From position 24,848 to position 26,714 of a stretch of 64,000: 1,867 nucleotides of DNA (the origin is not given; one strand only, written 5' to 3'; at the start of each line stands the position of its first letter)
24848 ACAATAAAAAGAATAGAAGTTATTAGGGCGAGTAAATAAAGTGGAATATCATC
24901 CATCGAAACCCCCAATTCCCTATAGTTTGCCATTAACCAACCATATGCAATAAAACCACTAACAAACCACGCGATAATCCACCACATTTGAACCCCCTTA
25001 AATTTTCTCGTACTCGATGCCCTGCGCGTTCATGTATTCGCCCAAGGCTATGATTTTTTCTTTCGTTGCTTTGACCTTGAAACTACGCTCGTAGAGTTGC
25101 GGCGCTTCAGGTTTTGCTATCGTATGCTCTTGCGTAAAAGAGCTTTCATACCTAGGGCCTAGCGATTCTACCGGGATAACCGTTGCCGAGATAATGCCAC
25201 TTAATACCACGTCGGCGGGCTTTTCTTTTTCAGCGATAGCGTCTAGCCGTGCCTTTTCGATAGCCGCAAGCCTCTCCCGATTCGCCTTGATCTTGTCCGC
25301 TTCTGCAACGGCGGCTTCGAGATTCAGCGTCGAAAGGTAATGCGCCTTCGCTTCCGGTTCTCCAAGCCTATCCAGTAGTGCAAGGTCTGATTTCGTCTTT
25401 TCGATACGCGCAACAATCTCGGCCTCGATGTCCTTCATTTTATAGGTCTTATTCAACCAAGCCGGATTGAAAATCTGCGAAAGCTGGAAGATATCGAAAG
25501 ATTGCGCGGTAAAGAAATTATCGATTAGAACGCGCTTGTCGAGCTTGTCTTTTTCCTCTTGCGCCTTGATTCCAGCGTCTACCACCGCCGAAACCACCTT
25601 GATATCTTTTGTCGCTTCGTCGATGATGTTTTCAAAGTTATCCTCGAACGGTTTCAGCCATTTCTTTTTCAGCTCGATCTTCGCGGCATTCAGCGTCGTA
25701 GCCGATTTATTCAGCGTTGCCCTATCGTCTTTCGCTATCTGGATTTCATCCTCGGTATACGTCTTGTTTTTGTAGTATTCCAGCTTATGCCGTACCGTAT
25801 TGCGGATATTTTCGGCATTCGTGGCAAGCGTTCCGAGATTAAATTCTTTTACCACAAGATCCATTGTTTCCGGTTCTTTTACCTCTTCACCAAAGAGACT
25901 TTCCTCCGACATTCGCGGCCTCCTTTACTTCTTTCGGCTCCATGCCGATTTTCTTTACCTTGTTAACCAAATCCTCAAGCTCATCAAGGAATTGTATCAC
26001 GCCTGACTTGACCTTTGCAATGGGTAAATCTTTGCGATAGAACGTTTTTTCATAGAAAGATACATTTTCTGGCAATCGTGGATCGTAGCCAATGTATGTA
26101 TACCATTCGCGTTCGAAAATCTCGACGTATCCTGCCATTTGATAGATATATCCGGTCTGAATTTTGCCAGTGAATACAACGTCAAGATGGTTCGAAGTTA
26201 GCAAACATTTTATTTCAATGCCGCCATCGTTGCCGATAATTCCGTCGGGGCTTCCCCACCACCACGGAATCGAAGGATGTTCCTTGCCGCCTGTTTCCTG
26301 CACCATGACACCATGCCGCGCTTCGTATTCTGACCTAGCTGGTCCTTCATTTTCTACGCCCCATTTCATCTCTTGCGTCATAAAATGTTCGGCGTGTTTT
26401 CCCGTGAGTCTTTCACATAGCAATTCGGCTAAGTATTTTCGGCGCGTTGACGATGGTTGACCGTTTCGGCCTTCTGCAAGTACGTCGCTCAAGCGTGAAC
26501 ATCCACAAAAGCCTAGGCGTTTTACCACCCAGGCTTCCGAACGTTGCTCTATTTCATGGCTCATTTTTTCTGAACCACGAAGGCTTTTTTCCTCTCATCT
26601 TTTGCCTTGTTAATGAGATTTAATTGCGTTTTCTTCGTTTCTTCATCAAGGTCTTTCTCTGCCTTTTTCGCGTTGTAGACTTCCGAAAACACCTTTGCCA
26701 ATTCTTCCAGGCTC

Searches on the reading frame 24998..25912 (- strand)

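Call 80: search_protein_families(library=pfam, proteins=[window:24998-25912:-], max_evalue=0.001)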
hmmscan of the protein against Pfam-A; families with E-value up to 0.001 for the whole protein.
window:24998-25912:- (304 aa): 1 family
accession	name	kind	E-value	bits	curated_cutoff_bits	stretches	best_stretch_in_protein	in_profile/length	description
PF07083.16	DUF1351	-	1.5e-20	74.3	27.8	1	24-177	6-161/210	Protein of unknown function (DUF1351)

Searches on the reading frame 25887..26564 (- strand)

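Call 80: search_protein_families(library=pfam, proteins=[window:25887-26564:-], max_evalue=0.001)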
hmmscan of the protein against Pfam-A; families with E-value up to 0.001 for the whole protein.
window:25887-26564:- (225 aa): 1 family
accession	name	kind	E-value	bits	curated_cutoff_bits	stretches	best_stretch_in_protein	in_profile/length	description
PF09588.16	YqaJ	-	1.7e-14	54.8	22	1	12-148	2-145/150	YqaJ-like viral recombinase domain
